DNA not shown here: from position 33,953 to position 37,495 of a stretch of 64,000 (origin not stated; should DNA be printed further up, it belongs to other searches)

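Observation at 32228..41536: Polyamine-type ABC importer operon carrying a 1072-aa signal-less BNR double-propeller protein, a 69-aa membrane protein and a cytoplasmic GGT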

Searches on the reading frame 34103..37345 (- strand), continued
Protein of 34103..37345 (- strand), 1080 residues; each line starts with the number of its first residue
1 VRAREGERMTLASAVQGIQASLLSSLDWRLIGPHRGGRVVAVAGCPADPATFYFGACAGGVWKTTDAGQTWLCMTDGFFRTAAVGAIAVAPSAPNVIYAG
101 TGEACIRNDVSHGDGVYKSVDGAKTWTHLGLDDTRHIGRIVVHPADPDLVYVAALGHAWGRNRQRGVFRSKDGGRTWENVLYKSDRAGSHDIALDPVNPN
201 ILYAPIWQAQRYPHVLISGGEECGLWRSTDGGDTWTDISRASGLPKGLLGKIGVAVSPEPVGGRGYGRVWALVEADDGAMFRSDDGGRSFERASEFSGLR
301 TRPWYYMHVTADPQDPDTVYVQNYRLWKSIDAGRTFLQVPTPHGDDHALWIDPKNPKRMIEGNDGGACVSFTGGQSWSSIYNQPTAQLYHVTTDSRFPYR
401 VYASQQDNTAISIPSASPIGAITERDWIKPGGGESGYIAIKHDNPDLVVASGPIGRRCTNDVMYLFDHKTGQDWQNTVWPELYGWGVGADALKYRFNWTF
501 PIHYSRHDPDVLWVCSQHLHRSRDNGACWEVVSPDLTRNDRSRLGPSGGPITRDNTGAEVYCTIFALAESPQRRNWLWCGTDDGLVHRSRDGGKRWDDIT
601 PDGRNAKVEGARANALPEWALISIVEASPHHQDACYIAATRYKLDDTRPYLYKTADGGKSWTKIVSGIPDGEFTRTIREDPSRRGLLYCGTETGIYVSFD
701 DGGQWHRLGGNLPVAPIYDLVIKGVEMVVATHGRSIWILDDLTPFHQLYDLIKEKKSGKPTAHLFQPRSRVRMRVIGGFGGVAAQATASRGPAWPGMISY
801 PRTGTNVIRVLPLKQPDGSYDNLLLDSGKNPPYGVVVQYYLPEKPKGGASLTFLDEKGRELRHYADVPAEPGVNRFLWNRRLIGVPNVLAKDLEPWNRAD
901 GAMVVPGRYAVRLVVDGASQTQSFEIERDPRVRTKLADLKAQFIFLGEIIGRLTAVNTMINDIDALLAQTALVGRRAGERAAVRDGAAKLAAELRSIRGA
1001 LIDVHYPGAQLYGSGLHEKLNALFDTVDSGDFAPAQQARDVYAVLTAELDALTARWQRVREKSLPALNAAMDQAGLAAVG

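Call 17: find_related_loci(query=A1, collection=genome_contigs, flank=10000)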
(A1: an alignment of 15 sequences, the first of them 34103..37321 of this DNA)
Query A1 (1072 aa) in genome_contigs; peptide patterns used: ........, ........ (x = any residue, [..] = any of these).
598 stretches matched a pattern (row limit reached: there are more); 493 encode a relative of the query (tblastn E <= 1e-3); the best 80 are kept; 80 distinct loci.
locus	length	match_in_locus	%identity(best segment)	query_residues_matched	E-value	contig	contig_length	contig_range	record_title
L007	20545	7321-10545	77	3-1072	0e+0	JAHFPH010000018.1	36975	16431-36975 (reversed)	MAG: Rhodospirillaceae bacterium isolate nzgw522 NODE_994_length_36976_cov_6.180410, whole genome shotgun sequence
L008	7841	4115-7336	76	1-1072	0e+0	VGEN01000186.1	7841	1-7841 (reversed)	MAG: Alphaproteobacteria bacterium isolate K_Offshore_80m_m2_107 K_Offshore_80m_m2_107_Ga0194132_10017575, whole genome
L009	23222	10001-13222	75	1-1072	0e+0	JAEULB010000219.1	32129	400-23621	MAG: Rhodospirillaceae bacterium isolate new MAG-110 k141_751151, whole genome shotgun sequence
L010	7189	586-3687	65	14-1072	0e+0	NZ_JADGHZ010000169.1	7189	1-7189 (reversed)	MAG: Sphaerobacter sp. isolate HOG56 NODE_7235_length_7189_cov_26.999859, whole genome shotgun sequence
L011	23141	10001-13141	64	2-1072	0e+0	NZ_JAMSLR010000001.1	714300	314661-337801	Thermalbibacter longus strain CFH 74404 Scaffold1, whole genome shotgun sequence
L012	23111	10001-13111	62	8-1072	0e+0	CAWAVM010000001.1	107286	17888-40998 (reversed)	MAG: uncultured Chloroflexia bacterium isolate MFD05684.bin.1.182 genome assembly, contig: contig_105640, whole genome s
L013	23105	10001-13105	62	10-1072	0e+0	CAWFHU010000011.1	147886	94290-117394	MAG: uncultured Chloroflexia bacterium isolate MFD02416.bin.2.190 genome assembly, contig: contig_76450, whole genome sh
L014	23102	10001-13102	63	3-1060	0e+0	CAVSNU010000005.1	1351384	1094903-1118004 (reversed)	MAG: uncultured Chloroflexia bacterium isolate MFD03066.bin.1.56 genome assembly, contig: contig_7346, whole genome shot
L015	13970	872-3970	63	10-1072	0e+0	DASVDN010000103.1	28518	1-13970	MAG TPA_asm: Nitrolancea sp. isolate SMAG_U2034 k141_43669, whole genome shotgun sequence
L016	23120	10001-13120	59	10-1071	0e+0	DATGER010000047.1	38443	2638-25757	MAG TPA_asm: Chloroflexota bacterium isolate SMAG_U9707 k141_1039333, whole genome shotgun sequence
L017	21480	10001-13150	58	1-1071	0e+0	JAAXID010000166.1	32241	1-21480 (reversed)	MAG: Anaerolineae bacterium isolate Plut_88906 unfiltered_Plut_88906_genomic_contig_1152003, whole genome shotgun sequen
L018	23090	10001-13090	59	10-1071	0e+0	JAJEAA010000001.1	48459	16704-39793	MAG: Anaerolineae bacterium isolate jk18x7bins.23 k141_146154, whole genome shotgun sequence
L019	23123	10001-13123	59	2-1071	0e+0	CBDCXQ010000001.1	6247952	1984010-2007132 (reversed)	MAG: Phototrophicaceae bacterium isolate 8d80f9c3-6d8e-4825-b8ae-9e3aa385a75f genome assembly, contig: contig_1, whole g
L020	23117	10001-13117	58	10-1071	0e+0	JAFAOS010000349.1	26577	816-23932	MAG: Chloroflexota bacterium isolate CP_BM_ER_18 BM_ER_k147_8780260, whole genome shotgun sequence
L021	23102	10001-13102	59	10-1071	0e+0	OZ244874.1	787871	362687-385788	MAG: Phototrophicaceae bacterium isolate 8aaf9c89-b637-4e7e-ac2d-c8c55a6faeb7 genome assembly, chromosome: 1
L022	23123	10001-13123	59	2-1071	0e+0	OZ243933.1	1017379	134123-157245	MAG: Phototrophicaceae bacterium isolate 7cb8d43a-189a-40a8-b1fc-f6c9648c144b genome assembly, chromosome: 1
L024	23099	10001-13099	59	7-1071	0e+0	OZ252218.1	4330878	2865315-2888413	MAG: Phototrophicaceae bacterium isolate d8f7b2d0-96c0-4b0c-ac23-41a8c70a6e64 genome assembly, chromosome: 1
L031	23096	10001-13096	58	10-1071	0e+0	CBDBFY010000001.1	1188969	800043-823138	MAG: Phototrophicaceae bacterium isolate 8c6c90cb-842f-4629-a114-898ddb9856c8 genome assembly, contig: contig_1, whole g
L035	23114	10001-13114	59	5-1071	0e+0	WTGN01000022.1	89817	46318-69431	MAG: Chloroflexi bacterium isolate CO36388bin_16 NODE_50_length_89817_cov_44.497304, whole genome shotgun sequence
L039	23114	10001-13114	58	11-1072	0e+0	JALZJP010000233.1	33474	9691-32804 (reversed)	MAG: Chloroflexota bacterium isolate MOJ bin43 SC8837-39_k127_269323, whole genome shotgun sequence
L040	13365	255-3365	58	7-1071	0e+0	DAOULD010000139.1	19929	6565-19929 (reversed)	MAG TPA_asm: Anaerolineae bacterium isolate S8_380 281198, whole genome shotgun sequence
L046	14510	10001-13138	56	3-1072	0e+0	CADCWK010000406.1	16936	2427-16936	MAG: uncultured Thermomicrobiales bacterium isolate AVDCRST_MAG33 genome assembly, contig: NODE718, whole genome shotgun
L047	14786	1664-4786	56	13-1072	0e+0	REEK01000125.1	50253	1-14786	MAG: Sphaerobacteraceae bacterium isolate PLM2.Bin26 NODE_531_length_50253_cov_9.6626, whole genome shotgun sequence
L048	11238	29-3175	56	10-1072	0e+0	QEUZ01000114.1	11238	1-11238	MAG: Chloroflexi bacterium isolate CFX8 J3_scaffold_4685, whole genome shotgun sequence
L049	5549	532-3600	56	13-1072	0e+0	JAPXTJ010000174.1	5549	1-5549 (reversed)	MAG: Thermomicrobiales bacterium isolate binned_ad_9.32 NODE_23641_length_5549_cov_1.793987, whole genome shotgun sequen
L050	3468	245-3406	56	4-1072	0e+0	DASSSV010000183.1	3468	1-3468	MAG TPA_asm: Thermomicrobiales bacterium isolate SMAG_U524 k141_2034679, whole genome shotgun sequence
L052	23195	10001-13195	54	10-1071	0e+0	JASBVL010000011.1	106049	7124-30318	MAG: Sphaerobacter sp. isolate Bu17 Bu17_contig11, whole genome shotgun sequence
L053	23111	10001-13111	58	7-1071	0e+0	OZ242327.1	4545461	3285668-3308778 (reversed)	MAG: Phototrophicaceae bacterium isolate b7996715-af31-4cd3-8209-f9ba1fb8c8b5 genome assembly, chromosome: 1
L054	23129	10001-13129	54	10-1072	0e+0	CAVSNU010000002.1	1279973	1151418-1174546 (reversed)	MAG: uncultured Chloroflexia bacterium isolate MFD03066.bin.1.56 genome assembly, contig: contig_195, whole genome shotg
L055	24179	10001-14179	53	3-1072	0e+0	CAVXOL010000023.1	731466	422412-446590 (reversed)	MAG: uncultured Chloroflexia bacterium isolate MFD02840.bin.2.161 genome assembly, contig: contig_84252, whole genome sh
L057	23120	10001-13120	56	5-1068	0e+0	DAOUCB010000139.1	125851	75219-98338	MAG TPA_asm: Anaerolineae bacterium isolate H76_765 k137_1045388, whole genome shotgun sequence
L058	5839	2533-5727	53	13-1072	0e+0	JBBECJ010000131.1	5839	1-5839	MAG: Thermomicrobiales bacterium isolate LejiaF_65_11 Lejia_F_17550_length_5839_cov_6, whole genome shotgun sequence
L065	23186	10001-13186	53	15-1071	0e+0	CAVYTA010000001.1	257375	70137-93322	MAG: uncultured Candidatus Rokubacteria bacterium isolate MFD05567.bin.1.1 genome assembly, contig: contig_24121, whole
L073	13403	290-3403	58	6-1071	0e+0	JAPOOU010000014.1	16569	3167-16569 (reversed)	MAG: Chloroflexota bacterium isolate APA_bin_42 c_000000552847, whole genome shotgun sequence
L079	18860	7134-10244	51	15-1072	0e+0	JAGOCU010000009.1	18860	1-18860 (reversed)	MAG: Thermoflexales bacterium isolate Go_SlAct_bin_491 Go_SlAct_11268_length_18860_cov_18.784498, whole genome shotgun s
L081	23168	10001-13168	50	8-1072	0e+0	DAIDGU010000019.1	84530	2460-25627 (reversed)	MAG TPA_asm: Ktedonobacteria bacterium isolate clean2 k141_605480, whole genome shotgun sequence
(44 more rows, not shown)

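Call 20: find_encoding_contigs(protein=P0057, flank=8000, max_places=1)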
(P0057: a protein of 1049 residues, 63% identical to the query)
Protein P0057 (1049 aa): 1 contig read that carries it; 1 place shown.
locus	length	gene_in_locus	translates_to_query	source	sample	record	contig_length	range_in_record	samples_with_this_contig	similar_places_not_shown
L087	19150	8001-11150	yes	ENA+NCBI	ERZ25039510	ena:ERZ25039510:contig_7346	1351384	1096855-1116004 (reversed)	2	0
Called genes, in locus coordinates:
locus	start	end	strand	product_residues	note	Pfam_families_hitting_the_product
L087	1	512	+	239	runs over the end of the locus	PF00005:ABC_tran, PF13304:AAA_21 (faint)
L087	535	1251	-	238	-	PF00392:GntR, PF07729:FCD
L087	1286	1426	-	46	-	-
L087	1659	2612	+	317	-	PF19300:BPD_transp_1_N (weak), PF00528:BPD_transp_1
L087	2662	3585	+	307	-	PF12911:OppC_N, PF00528:BPD_transp_1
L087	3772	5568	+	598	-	PF00496:SBP_bac_5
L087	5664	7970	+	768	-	PF00930:DPPIV_N, PF26549:Tricorn_N (faint), PF00326:Peptidase_S9, PF12146:Hydrolase_4 (faint)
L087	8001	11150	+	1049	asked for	PF25852:DUF6242_C (faint), PF02012:BNR (faint), PF13088:BNR_2 (faint), PF15902:Sortilin-Vps10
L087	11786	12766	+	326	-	PF00171:Aldedh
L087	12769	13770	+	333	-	PF01619:Pro_dh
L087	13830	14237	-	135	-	-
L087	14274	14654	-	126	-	PF12680:SnoaL_2 (weak)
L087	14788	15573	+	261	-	PF12844:HTH_19 (weak), PF13560:HTH_31, PF01381:HTH_3, PF17765:MLTR_LBD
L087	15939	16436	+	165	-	PF00484:Pro_CA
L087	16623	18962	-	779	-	PF00930:DPPIV_N, PF26549:Tricorn_N (faint), PF00326:Peptidase_S9, PF12146:Hydrolase_4 (faint)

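Call 21: find_encoding_contigs(protein=P0112, flank=8000, max_places=1)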
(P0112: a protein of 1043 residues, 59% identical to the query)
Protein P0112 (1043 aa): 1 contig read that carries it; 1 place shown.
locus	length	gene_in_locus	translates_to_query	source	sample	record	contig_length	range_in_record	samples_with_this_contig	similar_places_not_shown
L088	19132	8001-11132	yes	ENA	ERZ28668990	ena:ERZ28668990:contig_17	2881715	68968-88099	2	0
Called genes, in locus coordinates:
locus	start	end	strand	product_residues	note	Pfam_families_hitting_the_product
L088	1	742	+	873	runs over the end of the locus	PF00324:AA_permease, PF13520:AA_permease_2, PF13906:AA_permease_C (weak), PF00582:Usp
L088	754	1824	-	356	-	PF07366:SnoaL, PF12680:SnoaL_2 (weak)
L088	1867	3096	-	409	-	PF06779:MFS_4, PF07690:MFS_1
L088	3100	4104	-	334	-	PF00528:BPD_transp_1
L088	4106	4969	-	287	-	PF00528:BPD_transp_1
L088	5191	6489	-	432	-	PF01547:SBP_bac_1, PF13416:SBP_bac_8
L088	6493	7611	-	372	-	PF00356:LacI, PF00532:Peripla_BP_1, PF13377:Peripla_BP_3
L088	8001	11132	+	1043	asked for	PF25852:DUF6242_C (faint), PF13088:BNR_2 (faint), PF15902:Sortilin-Vps10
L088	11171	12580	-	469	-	PF07364:DUF1485, PF07171:MlrC_C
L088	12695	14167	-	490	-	PF07364:DUF1485, PF07171:MlrC_C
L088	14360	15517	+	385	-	PF02746:MR_MLE_N, PF26685:DUF8230_C, PF13378:MR_MLE_C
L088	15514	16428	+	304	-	PF00144:Beta-lactamase (weak), PF13354:Beta-lactamase2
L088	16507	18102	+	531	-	PF00496:SBP_bac_5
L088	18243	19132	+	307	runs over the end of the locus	PF19300:BPD_transp_1_N, PF00528:BPD_transp_1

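Call 22: find_encoding_contigs(protein=P0093, flank=8000, max_places=1)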
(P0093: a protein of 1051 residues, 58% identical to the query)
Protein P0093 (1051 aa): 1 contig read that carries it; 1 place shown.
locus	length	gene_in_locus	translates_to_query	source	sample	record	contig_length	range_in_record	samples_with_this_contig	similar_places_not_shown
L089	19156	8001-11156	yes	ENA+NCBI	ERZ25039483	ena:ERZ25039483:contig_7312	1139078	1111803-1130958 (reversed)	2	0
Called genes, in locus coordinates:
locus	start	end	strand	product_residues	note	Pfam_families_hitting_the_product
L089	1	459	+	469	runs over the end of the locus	PF01943:Polysacc_synt, PF13440:Polysacc_synt_3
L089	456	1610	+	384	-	PF13439:Glyco_transf_4, PF13579:Glyco_trans_4_4, PF20706:GT4-conflict, PF00534:Glycos_transf_1, PF13692:Glyco_trans_1_4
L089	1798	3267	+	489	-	PF02366:PMT, PF13231:PMT_2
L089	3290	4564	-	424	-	-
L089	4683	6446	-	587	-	PF03485:Arg_tRNA_synt_N, PF00750:tRNA-synt_1d, PF05746:DALR_1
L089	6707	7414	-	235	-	PF00392:GntR, PF07729:FCD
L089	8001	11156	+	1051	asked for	PF02012:BNR (faint), PF15902:Sortilin-Vps10, PF25852:DUF6242_C (faint), PF13088:BNR_2 (faint), PF15902:Sortilin-Vps10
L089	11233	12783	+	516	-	PF00171:Aldedh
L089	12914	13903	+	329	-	PF01619:Pro_dh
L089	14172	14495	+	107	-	PF01321:Creatinase_N (weak)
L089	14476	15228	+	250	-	PF00557:Peptidase_M24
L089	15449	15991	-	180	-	PF01306:LacY_symp (weak), PF07690:MFS_1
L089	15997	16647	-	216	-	PF12832:MFS_1_like, PF07690:MFS_1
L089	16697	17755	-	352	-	PF01408:GFO_IDH_MocA, PF03447:NAD_binding_3 (weak), PF22685:Gal80p_C-like, PF22725:GFO_IDH_MocA_C3, PF02894:GFO_IDH_MocA_C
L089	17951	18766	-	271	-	PF00392:GntR, PF07729:FCD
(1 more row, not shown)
